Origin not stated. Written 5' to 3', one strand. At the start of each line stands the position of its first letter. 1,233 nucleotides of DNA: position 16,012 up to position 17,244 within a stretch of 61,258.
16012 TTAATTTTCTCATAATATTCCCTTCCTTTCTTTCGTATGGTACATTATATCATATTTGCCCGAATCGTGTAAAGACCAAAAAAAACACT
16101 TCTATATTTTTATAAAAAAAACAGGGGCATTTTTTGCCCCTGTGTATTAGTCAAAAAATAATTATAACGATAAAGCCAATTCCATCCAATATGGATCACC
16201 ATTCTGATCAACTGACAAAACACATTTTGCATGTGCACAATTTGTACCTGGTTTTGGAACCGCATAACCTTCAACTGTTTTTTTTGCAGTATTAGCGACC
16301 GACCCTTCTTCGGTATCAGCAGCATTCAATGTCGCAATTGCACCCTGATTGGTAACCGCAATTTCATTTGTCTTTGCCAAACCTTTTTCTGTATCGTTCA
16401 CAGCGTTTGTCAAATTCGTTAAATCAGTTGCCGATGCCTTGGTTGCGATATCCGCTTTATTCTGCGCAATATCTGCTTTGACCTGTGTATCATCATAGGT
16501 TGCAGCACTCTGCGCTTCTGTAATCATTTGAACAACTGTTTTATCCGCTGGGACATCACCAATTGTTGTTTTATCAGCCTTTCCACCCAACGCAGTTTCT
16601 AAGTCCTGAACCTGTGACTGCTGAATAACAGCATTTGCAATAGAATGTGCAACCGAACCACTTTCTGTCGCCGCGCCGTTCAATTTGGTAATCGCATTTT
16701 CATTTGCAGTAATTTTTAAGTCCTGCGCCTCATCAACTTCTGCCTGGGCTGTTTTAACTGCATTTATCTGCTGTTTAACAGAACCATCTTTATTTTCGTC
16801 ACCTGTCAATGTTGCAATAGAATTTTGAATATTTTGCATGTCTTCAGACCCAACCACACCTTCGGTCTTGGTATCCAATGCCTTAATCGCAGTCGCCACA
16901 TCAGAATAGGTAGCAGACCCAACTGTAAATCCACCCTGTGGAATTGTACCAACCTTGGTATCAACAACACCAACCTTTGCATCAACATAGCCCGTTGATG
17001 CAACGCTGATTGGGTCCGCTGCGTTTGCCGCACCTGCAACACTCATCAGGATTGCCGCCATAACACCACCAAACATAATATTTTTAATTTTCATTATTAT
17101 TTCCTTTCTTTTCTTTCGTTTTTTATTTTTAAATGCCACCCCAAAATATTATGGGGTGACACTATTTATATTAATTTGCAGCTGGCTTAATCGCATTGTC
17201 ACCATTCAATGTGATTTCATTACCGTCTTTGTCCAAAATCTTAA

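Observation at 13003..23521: Eight-gene surface-fibre locus: a beta-barrel OMP gene followed by seven tandem exported proteins built from phage-tail-fibre-type modules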

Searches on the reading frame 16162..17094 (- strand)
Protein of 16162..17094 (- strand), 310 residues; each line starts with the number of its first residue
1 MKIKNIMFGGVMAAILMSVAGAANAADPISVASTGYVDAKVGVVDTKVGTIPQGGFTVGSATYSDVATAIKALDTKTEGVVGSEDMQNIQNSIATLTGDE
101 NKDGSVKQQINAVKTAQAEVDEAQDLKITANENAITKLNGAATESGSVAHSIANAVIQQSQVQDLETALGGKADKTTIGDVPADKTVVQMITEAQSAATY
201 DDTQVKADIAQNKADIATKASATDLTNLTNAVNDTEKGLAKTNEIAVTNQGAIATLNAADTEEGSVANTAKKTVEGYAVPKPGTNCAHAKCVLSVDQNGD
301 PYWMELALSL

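Call 3: search_protein_families(library=pfam, proteins=[window:16162-17094:-], max_evalue=1)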
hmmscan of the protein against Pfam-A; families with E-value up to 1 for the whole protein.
window:16162-17094:- (310 aa): 2 families
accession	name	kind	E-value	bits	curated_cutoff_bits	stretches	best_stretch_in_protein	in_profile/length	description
PF16043.11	DUF4795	-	0.31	10.8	34.8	1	107-250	6-156/208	Domain of unknown function (DUF4795)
PF07319.16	DnaI_N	-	0.42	11.7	24.1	0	191-240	20-69/94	Primosomal protein DnaI N-terminus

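Call 4: search_protein_families(library=phrogs, proteins=[window:16162-17094:-], max_evalue=0.1)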
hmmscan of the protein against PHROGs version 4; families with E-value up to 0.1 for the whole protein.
window:16162-17094:- (310 aa): 0 families

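Call 5: search_protein_families(library=ncbifam, proteins=[window:16162-17094:-], max_evalue=1)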
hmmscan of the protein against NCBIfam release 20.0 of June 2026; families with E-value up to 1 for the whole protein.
window:16162-17094:- (310 aa): 0 families

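Call 10: find_homologous_proteins(query=window:16162-17094:-, max_evalue=0.001)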
Query window:16162-17094:- (310 aa): 216 proteins with E <= 0.001 among 4010 candidates; the best 120 are listed.
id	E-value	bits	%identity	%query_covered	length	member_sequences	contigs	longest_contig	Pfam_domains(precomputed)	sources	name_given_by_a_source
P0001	9.9e-182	621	98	100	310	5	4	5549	-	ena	-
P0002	1.1e-166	571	92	100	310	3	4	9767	-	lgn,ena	-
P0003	4.8e-166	569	92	100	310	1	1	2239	-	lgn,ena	-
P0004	1.0e-157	542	80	100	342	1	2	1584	-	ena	-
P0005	2.6e-148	511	76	100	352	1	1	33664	-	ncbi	-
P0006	1.7e-142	492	74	100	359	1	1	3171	-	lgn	-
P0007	5.9e-141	487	74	100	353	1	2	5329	-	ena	-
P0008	2.3e-125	436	72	100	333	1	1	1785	-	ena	-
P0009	6.2e-122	425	88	81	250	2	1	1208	-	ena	-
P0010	4.9e-116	405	73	100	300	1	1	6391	-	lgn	-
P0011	2.0e-108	380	70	100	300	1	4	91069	-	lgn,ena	-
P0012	4.2e-108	379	69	100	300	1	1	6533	-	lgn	-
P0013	6.5e-108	379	70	100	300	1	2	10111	-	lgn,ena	-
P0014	1.1e-98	348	65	100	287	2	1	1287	-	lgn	-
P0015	1.1e-93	332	62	100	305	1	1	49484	-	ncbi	-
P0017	7.8e-81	290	54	100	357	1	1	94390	-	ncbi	-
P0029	5.7e-39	153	42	100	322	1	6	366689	-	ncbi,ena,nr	ncbi:MAG: hypothetical protein J6R52_03385 [Alphaproteobacteria bacterium]|nr:hypothetical protein [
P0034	4.1e-16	78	32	100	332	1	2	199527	-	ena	-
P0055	7.6e-12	64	43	39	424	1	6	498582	-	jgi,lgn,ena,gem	jgi:hypothetical protein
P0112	3.1e-5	42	57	11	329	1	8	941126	-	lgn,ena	-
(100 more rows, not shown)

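Call 12: find_encoding_contigs(protein=P0029, flank=10000, max_places=2)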
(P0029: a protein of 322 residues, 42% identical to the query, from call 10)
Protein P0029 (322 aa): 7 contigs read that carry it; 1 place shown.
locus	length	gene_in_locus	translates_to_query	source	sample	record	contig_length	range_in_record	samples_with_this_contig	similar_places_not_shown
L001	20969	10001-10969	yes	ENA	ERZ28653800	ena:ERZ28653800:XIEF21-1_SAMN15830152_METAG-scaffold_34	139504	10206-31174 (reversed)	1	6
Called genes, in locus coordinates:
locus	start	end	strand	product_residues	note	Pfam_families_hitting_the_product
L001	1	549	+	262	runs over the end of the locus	-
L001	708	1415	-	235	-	PF01553:Acyltransferase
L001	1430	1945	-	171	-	PF02698:DUF218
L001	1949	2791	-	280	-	-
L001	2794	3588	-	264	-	PF00005:ABC_tran, PF13304:AAA_21 (faint)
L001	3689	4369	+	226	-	PF13505:OMP_b-brl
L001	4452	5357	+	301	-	-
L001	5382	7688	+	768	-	-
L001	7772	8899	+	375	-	-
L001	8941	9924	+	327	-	-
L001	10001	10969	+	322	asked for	-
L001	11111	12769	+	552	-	-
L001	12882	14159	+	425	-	-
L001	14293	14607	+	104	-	PF01541:GIY-YIG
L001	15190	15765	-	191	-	PF09335:VTT_dom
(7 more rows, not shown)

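Call 13: find_encoding_contigs(protein=P0017, flank=10000, max_places=2)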
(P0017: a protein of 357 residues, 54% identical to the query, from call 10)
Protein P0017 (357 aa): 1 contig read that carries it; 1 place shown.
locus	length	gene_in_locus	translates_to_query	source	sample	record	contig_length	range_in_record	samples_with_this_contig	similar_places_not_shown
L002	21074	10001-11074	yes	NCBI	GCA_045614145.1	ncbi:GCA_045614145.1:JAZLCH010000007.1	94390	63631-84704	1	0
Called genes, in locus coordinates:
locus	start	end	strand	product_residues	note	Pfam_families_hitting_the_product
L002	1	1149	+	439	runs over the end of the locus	PF04052:TolB_N, PF00930:DPPIV_N (faint), PF26550:Tricorn_2nd, PF26549:Tricorn_N, PF07676:PD40, PF26549:Tricorn_N, PF26550:Tricorn_2nd, PF07676:PD40 (weak), +2 more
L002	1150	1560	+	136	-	PF00565:SNase (weak)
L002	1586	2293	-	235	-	PF01553:Acyltransferase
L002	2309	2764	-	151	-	PF02698:DUF218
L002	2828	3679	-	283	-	-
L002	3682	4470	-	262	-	PF00005:ABC_tran, PF13304:AAA_21 (faint)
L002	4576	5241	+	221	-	PF13505:OMP_b-brl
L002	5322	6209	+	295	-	-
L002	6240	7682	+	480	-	-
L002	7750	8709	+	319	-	-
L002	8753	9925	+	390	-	-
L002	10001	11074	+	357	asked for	-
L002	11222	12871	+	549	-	-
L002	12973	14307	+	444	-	-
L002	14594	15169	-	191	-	PF09335:VTT_dom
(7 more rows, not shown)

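Call 14: find_encoding_contigs(protein=P0034, flank=10000, max_places=2)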
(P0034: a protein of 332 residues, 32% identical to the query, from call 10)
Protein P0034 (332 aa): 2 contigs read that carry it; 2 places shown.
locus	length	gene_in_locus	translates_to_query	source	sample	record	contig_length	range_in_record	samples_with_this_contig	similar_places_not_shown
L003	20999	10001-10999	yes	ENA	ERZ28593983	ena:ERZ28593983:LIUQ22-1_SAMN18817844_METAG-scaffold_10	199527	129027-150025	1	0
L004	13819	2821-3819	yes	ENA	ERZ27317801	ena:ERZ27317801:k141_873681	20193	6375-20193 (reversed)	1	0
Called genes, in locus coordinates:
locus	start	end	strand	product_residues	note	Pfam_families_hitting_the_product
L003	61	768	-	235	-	PF01553:Acyltransferase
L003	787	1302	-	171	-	PF02698:DUF218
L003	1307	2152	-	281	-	-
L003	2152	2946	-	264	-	PF00005:ABC_tran, PF13304:AAA_21 (faint)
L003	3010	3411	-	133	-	PF00691:OmpA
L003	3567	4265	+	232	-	PF13505:OMP_b-brl (weak)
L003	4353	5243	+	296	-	-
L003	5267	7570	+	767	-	-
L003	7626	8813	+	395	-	-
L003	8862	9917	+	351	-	-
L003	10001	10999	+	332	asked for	-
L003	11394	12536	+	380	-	-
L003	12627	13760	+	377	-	-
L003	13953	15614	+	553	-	-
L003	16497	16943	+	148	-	-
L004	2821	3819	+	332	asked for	-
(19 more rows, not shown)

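Call 15: find_encoding_contigs(protein=P0055, flank=10000, max_places=2)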
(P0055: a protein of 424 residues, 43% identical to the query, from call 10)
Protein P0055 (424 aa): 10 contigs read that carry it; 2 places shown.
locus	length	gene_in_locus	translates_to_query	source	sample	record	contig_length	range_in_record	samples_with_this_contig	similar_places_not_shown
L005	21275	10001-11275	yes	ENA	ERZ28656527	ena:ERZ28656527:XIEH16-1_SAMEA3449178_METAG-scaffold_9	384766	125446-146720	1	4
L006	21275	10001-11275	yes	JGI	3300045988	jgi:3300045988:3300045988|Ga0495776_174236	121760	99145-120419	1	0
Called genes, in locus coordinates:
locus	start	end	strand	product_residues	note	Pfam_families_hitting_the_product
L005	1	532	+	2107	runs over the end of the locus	PF10145:PhageMin_Tail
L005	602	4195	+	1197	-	-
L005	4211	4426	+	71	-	-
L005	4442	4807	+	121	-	-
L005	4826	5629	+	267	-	PF20195:DUF6558, PF20753:DUF6558_C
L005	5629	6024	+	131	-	-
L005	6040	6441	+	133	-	PF23140:Gp80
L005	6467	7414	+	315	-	-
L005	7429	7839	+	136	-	PF22296:bAvd (weak)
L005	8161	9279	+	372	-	PF00078:RVT_1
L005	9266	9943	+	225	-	-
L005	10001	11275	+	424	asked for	-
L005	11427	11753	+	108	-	-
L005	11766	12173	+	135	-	-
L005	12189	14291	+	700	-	PF19789:DUF6273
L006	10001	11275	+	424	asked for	-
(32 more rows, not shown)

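Call 16: find_encoding_contigs(protein=P0112, flank=10000, max_places=2)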
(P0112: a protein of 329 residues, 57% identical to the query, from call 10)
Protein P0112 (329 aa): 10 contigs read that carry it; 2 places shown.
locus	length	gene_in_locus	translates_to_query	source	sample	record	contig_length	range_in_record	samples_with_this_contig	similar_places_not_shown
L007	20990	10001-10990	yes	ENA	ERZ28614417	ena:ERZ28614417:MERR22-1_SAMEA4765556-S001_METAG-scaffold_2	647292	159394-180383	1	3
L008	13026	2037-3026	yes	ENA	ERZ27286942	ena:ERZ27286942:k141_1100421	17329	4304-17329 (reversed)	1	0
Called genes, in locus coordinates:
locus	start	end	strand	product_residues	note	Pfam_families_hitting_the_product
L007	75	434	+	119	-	-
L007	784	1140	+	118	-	-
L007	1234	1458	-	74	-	PF12441:CopG_antitoxin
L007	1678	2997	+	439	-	PF04052:TolB_N, PF00930:DPPIV_N (faint), PF26550:Tricorn_2nd, PF26549:Tricorn_N, PF07676:PD40, PF26549:Tricorn_N, PF26550:Tricorn_2nd, PF26549:Tricorn_N, +2 more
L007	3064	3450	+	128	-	-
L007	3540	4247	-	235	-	PF01553:Acyltransferase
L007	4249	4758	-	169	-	PF02698:DUF218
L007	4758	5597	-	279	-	-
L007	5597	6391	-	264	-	PF00005:ABC_tran, PF13304:AAA_21 (faint)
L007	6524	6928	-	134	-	PF00691:OmpA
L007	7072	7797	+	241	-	-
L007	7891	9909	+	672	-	-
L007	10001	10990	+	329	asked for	-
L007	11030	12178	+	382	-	-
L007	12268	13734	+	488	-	-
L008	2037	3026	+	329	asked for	-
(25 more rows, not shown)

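Call 25: find_related_loci(query=A1, collection=genome_contigs, flank=10000)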
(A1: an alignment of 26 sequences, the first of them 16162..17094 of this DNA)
Query A1 (310 aa) in genome_contigs; peptide patterns used: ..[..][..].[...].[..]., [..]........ (x = any residue, [..] = any of these).
80 stretches matched a pattern; 31 encode a relative of the query (tblastn E <= 1e-3); 31 distinct loci.
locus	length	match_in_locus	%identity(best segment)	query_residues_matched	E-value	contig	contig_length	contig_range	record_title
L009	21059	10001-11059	54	1-310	7e-95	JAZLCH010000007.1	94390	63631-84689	MAG: Candidatus Enterousia sp. isolate T1900045051_TC20190044.MAGScoT_cleanbin_000024 SGB_4527_k141_807670, whole genome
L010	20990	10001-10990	40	3-310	1e-52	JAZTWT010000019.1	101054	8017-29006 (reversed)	MAG: Candidatus Enterousia sp. isolate T1900045332_YK20190021.MAGScoT_cleanbin_000044 SGB_6541_k141_792484, whole genome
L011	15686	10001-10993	32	1-309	2e-23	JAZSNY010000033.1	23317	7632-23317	MAG: Candidatus Enterousia sp. isolate T1900044549_TS20190015.MAGScoT_cleanbin_000102 SGB_200_k141_3835066, whole genome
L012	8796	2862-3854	32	1-309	5e-21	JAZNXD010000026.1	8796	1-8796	MAG: Candidatus Enterousia sp. isolate T1900044780_TS20190246.MAGScoT_cleanbin_000045 SGB_2551_k141_3720889, whole genom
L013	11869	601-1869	37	1-166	1e-18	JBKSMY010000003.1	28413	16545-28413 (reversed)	MAG: Alphaproteobacteria bacterium isolate KS320-82 k141_960172, whole genome shotgun sequence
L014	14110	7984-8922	31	1-308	3e-18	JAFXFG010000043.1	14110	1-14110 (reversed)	MAG: Alphaproteobacteria bacterium isolate RGIG6362 Sheep_Rectum-4__c744601, whole genome shotgun sequence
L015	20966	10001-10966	42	1-310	3e-47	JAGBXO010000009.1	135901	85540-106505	MAG: Alphaproteobacteria bacterium isolate RGIG9538 Yak_Colon-2__c678269, whole genome shotgun sequence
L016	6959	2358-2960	37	1-156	9e-16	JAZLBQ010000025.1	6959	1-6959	MAG: Candidatus Enterousia sp. isolate T1900045063_TC20190056.MAGScoT_cleanbin_000013 SGB_4572_k141_696930, whole genome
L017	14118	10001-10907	37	1-160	1e-13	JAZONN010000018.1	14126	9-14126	MAG: Candidatus Enterousia sp. isolate T1900045638_YK20190332.MAGScoT_cleanbin_000024 SGB_8112_k141_2009970, whole genom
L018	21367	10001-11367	36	1-117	1e-12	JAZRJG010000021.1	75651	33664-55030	MAG: Candidatus Enterousia sp. isolate T1900045468_YK20190159.MAGScoT_cleanbin_000030 SGB_7220_k141_32311, whole genome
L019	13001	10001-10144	62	1-50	1e-12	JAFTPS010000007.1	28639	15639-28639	MAG: Alphaproteobacteria bacterium isolate RGIG4037 Roe_deer_Cecum-5__c2638, whole genome shotgun sequence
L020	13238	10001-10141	65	1-48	3e-11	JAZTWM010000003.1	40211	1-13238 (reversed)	MAG: Candidatus Enterousia sp. isolate T1900045333_YK20190022.MAGScoT_cleanbin_000042 SGB_6555_k141_2106142, whole genom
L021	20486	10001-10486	31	1-206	3e-11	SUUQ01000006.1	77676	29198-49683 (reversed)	MAG: Alphaproteobacteria bacterium isolate SIG50 NODE_7947_length_77676_cov_6.883351, whole genome shotgun sequence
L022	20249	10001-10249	41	1-98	1e-10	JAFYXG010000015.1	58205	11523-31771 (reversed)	MAG: Alphaproteobacteria bacterium isolate RGIG7505 Water_buffalos_Colon.Co__c2113697, whole genome shotgun sequence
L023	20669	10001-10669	33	1-246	2e-10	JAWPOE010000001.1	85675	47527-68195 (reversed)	MAG: Alphaproteobacteria bacterium isolate KA0040-166 k141_185656, whole genome shotgun sequence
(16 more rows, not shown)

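Call 35: predict_structure(alignment_id=A1)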
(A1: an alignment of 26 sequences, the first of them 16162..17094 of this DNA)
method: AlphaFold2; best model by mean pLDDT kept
length: 310 residues; sequences in the alignment: 26
mean_pLDDT: 56.7   pTM: 0.26
mean pLDDT of the five models: 56.7, 55.0, 53.2, 51.6, 49.8
residues with pLDDT >= 90: 0; 70-90: 51; 50-70: 162; < 50: 97
segments of 3 or more residues with pLDDT < 50: 1-56, 159-166, 168-182, 198-200, 219-221, 231-236
pLDDT, mean of each block of 10 residues (from residue 1): 28 31 32 38 39 49 57 58 57 63 66 67 66 66 66 56 47 42 54 53 62 57 51 49 65 77 77 63 72 81 70
secondary structure, 60 per line:
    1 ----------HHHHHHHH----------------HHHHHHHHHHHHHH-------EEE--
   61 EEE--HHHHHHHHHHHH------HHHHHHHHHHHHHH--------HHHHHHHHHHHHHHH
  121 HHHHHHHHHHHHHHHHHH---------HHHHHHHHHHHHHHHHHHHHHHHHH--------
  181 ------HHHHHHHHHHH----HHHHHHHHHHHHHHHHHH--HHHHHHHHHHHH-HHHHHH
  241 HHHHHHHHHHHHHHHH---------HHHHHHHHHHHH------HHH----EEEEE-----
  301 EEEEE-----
elements in order: H11-18 H35-48 E56-58 E61-63 H66-77 H84-97 H106-138 H148-172 H187-197 H202-219 H222-233 H235-256 H266-277 E291-295 E301-305

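Call 39: fold_search(model_id=the predicted structure, library=pdb)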
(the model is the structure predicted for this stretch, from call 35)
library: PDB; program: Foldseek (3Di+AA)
matches with E <= 10: 27; with E <= 0.001: 0
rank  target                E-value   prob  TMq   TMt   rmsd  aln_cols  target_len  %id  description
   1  9hqv_Bp               2.0e+00  0.04  0.10  0.14  26.4       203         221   11  Cryo-EM structure of the small subunit of the mitochondrial ribosome from Toxoplasma gondii (released 2025-06-11)
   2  4myy_B                4.2e+00  0.04  0.08  0.22  18.9        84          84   12  Structure of a class 2 docking domain complex from modules CurG and CurH of the curacin A polyketide synthase (released 2014-01-29)
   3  2zc4_D                4.5e+00  0.07  0.07  0.15  11.8        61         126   10  Penicillin-binding protein 2X (PBP 2X) acyl-enzyme complex (tebipenem) from Streptococcus pneumoniae (released 2008-04-08)
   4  2ecs_A                4.8e+00  0.06  0.06  0.24  10.7        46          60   15  Lambda Cro mutant Q27P/A29S/K32Q at 1.4 A in space group C2 (released 2008-01-08)
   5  5d8c_A                4.8e+00  0.04  0.12  0.20  15.4        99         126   12  Crystal structure of HiNmlR, a MerR family regulator lacking the sensor domain, bound to promoter DNA (released 2016-06-29)
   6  4v6w_CU               5.1e+00  0.08  0.07  0.16   9.9        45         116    9  Structure of the D. melanogaster 80S ribosome (released 2014-07-09)
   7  1f80_C                5.4e+00  0.08  0.05  0.13   3.2        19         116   42  HOLO-(ACYL CARRIER PROTEIN) SYNTHASE IN COMPLEX WITH HOLO-(ACYL CARRIER PROTEIN) (released 2001-06-28)
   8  2w1t_A                5.4e+00  0.07  0.06  0.10   7.5        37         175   16  Crystal Structure of B. subtilis SpoVT (released 2008-11-18)
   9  9bh5_Cg               5.8e+00  0.16  0.08  0.20   4.4        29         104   14  High-resolution C. elegans 80S ribosome structure - class 1 (released 2024-09-04)
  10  1f80_A                5.8e+00  0.06  0.06  0.14  11.0        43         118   28  HOLO-(ACYL CARRIER PROTEIN) SYNTHASE IN COMPLEX WITH HOLO-(ACYL CARRIER PROTEIN) (released 2001-06-28)
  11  1fth_A                5.8e+00  0.03  0.06  0.14  14.8        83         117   16  CRYSTAL STRUCTURE OF STREPTOCOCCUS PNEUMONIAE ACYL CARRIER PROTEIN SYNTHASE (3'5'-ADP COMPLEX) (released 2001-09-12)
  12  7lqw_A                6.1e+00  0.06  0.18  0.07   7.5       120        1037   13  Cryo-EM structure of NTD-directed neutralizing antibody 2-17 Fab in complex with SARS-CoV-2 S2P spike (released 2021-03-24)
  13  5d8c_B                6.5e+00  0.03  0.11  0.19  15.4        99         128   13  Crystal structure of HiNmlR, a MerR family regulator lacking the sensor domain, bound to promoter DNA (released 2016-06-29)
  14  5t00_A                6.5e+00  0.02  0.08  0.13  11.8        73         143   11  Human CTCF ZnF3-7 and methylated DNA complex (released 2017-05-24)
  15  1bt1_A                7.0e+00  0.06  0.07  0.06  11.3        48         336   17  CATECHOL OXIDASE FROM IPOMOEA BATATAS (SWEET POTATOES) IN THE NATIVE CU(II)-CU(II) STATE (released 1999-09-02)
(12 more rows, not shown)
